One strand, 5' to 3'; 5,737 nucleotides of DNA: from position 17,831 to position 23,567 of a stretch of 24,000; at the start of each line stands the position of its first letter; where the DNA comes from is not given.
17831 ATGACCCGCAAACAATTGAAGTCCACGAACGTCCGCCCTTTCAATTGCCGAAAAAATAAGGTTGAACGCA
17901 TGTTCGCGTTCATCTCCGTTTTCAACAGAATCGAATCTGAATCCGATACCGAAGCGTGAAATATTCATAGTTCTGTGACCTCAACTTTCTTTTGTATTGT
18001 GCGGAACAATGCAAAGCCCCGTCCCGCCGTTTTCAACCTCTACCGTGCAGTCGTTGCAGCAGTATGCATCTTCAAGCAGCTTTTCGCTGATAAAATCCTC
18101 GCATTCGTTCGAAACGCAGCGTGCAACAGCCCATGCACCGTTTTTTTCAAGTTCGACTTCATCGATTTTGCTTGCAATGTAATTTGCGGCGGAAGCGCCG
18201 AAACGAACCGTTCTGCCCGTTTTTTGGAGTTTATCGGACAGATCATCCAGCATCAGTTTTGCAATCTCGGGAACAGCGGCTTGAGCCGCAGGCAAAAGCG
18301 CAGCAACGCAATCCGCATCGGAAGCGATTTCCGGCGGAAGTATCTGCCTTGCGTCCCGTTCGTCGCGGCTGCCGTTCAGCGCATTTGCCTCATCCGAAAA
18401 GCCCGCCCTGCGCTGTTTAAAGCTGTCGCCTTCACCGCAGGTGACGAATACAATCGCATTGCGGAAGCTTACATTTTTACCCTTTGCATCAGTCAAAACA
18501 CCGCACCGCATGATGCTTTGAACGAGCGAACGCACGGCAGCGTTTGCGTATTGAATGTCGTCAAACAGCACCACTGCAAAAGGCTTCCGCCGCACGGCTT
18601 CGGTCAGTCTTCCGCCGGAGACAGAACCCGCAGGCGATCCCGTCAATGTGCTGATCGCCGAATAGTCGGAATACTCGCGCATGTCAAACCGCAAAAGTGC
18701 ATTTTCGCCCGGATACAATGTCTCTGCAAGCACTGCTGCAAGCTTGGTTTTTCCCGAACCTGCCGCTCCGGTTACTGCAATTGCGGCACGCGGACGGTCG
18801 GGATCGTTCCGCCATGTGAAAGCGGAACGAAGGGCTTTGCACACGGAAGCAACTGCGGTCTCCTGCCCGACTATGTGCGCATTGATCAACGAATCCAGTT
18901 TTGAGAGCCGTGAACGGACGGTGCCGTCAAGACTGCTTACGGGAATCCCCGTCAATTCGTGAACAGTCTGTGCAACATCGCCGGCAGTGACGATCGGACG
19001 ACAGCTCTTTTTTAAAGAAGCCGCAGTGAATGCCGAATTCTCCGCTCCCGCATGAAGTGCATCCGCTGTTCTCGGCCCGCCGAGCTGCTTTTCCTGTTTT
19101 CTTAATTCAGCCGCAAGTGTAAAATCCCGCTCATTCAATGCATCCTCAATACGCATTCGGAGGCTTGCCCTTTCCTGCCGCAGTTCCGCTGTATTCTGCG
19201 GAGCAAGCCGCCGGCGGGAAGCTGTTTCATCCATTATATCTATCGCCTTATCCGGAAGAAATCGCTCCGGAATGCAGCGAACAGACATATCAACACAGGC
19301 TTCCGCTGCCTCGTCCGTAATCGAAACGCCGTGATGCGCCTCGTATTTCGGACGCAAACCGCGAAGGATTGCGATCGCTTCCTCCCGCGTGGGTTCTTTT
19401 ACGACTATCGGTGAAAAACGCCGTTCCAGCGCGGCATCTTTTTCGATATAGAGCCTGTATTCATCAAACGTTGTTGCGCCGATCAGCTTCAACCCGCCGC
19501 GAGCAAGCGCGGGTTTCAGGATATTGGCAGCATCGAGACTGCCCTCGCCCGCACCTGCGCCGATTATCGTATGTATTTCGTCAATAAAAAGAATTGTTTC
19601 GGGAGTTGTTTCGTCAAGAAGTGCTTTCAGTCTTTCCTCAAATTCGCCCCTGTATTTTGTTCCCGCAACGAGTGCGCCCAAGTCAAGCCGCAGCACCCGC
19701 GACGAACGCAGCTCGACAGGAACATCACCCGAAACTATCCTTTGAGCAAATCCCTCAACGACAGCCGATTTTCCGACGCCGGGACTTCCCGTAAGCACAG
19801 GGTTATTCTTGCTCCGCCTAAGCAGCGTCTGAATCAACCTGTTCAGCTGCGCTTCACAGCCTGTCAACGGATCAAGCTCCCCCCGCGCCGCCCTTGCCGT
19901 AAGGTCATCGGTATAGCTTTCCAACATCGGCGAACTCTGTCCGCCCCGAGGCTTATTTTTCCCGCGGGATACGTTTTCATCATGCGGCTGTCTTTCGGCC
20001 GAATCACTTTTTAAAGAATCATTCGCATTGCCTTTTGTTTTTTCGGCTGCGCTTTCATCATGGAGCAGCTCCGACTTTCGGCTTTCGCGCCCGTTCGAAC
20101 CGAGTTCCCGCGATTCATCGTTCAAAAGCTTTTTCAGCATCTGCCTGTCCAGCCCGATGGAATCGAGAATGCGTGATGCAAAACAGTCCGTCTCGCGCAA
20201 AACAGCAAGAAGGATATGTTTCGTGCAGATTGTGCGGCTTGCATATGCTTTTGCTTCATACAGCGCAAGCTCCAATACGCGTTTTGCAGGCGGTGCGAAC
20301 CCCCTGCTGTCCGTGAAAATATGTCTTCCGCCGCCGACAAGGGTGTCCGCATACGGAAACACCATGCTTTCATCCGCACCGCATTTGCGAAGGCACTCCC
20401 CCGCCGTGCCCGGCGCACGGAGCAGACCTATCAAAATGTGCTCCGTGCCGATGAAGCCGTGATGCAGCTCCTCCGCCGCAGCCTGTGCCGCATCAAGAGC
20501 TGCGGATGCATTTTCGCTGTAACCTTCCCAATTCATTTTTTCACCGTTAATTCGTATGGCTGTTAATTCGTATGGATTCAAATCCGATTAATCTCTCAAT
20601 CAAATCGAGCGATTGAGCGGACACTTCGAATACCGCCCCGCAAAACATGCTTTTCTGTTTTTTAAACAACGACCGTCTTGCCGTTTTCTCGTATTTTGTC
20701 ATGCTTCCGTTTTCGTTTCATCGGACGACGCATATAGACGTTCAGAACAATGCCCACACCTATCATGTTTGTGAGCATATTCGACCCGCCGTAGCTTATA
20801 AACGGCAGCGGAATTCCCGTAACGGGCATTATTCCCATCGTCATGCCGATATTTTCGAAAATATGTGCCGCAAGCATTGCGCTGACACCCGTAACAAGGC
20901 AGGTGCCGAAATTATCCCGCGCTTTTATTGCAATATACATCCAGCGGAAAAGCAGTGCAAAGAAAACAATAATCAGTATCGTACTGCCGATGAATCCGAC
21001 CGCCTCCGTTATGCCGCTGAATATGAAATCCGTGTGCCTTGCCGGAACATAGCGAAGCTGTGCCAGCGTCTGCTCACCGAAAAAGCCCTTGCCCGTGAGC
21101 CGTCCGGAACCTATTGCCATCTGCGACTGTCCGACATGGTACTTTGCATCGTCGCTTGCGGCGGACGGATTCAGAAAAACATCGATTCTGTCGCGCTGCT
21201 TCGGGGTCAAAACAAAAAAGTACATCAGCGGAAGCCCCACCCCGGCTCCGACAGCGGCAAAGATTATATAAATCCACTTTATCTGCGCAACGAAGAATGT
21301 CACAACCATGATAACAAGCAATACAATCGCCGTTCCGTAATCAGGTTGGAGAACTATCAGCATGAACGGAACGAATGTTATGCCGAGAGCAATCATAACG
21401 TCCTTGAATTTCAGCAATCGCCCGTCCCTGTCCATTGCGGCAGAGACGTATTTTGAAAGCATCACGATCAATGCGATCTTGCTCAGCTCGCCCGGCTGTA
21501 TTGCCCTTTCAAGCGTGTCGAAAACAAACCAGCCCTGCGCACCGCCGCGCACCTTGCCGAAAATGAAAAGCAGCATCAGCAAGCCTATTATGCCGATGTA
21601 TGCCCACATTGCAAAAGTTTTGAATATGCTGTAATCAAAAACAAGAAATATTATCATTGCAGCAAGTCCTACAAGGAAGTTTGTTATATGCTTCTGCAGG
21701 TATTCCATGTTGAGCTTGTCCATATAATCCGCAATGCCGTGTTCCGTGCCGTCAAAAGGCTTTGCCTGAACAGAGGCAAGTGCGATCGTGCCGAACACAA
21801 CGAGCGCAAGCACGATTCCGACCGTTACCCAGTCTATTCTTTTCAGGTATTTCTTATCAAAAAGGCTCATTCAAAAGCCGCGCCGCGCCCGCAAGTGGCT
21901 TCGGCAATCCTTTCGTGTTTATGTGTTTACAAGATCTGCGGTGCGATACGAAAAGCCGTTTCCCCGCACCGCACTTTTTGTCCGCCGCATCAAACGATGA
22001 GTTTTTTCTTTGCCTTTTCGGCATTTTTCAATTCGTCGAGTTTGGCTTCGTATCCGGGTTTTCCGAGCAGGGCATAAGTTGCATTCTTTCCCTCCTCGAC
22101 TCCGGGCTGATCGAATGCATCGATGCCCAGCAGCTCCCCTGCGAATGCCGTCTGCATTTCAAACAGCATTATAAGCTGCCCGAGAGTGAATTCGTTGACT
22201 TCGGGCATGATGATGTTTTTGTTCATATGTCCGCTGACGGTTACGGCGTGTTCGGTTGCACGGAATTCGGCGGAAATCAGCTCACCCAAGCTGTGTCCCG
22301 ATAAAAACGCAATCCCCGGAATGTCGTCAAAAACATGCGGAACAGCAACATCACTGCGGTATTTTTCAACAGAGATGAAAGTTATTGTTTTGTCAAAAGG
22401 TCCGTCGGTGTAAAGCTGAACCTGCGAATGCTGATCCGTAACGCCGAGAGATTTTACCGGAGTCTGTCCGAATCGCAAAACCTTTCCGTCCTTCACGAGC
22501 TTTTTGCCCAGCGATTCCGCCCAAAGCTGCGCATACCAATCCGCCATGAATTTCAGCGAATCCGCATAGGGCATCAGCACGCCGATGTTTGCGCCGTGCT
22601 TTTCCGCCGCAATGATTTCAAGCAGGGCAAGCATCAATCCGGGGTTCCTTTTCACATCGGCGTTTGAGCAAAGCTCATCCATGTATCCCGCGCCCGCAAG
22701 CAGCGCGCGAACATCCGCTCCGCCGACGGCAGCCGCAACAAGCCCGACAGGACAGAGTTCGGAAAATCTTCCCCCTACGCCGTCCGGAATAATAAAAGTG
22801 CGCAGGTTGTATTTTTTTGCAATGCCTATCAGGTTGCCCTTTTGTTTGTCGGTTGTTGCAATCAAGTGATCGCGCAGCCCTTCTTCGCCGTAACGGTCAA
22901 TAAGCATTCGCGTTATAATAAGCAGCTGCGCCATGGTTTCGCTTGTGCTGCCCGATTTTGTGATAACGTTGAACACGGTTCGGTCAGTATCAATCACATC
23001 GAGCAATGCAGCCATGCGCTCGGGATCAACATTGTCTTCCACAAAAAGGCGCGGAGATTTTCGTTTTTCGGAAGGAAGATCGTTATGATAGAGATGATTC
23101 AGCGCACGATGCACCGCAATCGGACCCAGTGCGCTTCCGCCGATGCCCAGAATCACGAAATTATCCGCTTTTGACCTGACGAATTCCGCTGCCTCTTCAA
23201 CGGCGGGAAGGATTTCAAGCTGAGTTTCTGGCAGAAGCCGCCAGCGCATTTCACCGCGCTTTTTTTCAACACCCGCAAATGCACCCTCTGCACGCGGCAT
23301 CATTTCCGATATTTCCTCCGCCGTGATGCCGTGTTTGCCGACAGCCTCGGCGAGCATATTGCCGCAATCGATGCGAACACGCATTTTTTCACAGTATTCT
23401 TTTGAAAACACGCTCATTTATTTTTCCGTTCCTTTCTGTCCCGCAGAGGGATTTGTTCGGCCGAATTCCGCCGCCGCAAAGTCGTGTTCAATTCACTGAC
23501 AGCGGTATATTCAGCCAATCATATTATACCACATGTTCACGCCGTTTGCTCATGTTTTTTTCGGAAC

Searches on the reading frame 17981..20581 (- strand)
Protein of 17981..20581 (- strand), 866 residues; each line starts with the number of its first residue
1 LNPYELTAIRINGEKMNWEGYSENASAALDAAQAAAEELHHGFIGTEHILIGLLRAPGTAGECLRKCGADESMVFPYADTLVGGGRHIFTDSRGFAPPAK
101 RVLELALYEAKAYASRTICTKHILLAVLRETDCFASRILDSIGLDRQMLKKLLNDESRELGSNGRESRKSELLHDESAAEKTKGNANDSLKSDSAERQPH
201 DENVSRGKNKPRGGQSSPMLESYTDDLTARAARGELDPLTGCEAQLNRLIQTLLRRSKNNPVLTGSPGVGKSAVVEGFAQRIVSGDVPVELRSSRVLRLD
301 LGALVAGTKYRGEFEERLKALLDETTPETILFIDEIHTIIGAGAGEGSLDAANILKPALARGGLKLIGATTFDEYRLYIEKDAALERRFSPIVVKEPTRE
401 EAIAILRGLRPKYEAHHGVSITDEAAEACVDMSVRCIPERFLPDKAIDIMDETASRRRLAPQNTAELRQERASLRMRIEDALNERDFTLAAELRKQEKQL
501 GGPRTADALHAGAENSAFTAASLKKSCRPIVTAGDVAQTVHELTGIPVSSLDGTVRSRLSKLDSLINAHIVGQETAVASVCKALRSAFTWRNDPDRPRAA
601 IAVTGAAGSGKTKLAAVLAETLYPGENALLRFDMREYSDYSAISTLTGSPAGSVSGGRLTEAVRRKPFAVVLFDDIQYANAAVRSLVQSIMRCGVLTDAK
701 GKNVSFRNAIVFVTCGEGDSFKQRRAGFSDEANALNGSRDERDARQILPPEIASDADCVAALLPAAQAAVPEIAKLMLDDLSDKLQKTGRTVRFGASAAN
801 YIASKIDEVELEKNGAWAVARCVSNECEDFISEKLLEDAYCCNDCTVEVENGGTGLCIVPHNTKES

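Call 25: search_protein_families(library=pfam, proteins=[window:17981-20581:-], max_evalue=0.00001)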
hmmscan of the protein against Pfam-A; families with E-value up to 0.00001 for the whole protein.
window:17981-20581:- (866 aa): 8 families
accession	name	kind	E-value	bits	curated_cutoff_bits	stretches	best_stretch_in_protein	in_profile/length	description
PF17871.7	AAA_lid_9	-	2.3e-27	95.4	22.8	1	399-496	2-103/104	AAA lid domain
PF07724.20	AAA_2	-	7.2e-26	91.6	27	1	597-752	2-159/166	AAA domain (Cdc48 subfamily)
PF02861.25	Clp_N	-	5.1e-17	62.2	20.7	1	32-71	1-41/53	Clp amino terminal domain, pathogenicity island component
PF00004.35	AAA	-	2.1e-15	57.8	21.2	1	262-371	2-109/131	ATPase family associated with various cellular activities (AAA)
PF13191.12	AAA_16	-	1e-12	49.3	32.6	0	240-286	3-52/167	AAA ATPase domain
PF13401.12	AAA_22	-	1.9e-08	35.1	27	0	257-351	4-100/130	AAA domain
PF13173.12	AAA_14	-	1.4e-07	32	27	0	599-687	3-82/129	AAA domain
PF07728.20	AAA_5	-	9.7e-07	29.3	22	0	262-338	3-77/139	AAA domain (dynein-related subfamily)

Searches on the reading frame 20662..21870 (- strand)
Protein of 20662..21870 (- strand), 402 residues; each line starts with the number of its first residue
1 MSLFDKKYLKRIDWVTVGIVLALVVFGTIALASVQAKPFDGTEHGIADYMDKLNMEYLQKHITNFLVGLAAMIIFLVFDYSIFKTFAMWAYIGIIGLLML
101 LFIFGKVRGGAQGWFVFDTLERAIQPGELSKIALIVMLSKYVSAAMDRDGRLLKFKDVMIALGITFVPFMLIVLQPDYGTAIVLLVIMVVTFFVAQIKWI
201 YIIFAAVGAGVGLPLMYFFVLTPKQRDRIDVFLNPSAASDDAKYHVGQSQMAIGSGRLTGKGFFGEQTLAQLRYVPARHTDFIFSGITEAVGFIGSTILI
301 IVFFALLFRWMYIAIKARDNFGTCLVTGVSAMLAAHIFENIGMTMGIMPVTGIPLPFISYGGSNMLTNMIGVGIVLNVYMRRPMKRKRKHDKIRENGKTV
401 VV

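Call 25: search_protein_families(library=pfam, proteins=[window:20662-21870:-], max_evalue=0.00001)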
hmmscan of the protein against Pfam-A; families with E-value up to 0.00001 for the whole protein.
window:20662-21870:- (402 aa): 1 family
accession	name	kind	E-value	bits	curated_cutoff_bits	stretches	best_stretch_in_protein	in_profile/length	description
PF01098.24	FTSW_RODA_SPOVE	-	8.2e-85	285.3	26.4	1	22-380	10-352/356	Cell cycle protein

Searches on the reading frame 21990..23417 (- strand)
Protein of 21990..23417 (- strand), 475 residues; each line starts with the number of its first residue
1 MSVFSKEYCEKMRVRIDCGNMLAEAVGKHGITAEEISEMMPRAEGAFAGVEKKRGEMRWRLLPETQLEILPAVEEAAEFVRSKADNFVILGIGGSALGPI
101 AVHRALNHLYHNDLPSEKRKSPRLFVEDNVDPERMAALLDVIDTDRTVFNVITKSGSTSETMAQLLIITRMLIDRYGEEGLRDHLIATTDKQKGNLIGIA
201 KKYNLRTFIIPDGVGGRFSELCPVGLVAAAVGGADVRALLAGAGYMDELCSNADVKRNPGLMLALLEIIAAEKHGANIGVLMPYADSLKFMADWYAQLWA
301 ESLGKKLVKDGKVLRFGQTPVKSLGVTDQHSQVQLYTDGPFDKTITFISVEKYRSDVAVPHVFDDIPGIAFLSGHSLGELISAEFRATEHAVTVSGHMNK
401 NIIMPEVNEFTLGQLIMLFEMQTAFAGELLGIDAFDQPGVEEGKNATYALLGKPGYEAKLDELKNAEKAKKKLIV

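Call 25: search_protein_families(library=pfam, proteins=[window:21990-23417:-], max_evalue=0.00001)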
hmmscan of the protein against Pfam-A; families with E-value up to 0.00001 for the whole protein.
window:21990-23417:- (475 aa): 1 family
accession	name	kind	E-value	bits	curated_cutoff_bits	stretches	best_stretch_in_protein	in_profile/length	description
PF00342.24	PGI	-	7.3e-44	150.6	22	1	85-452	97-467/486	Phosphoglucose isomerase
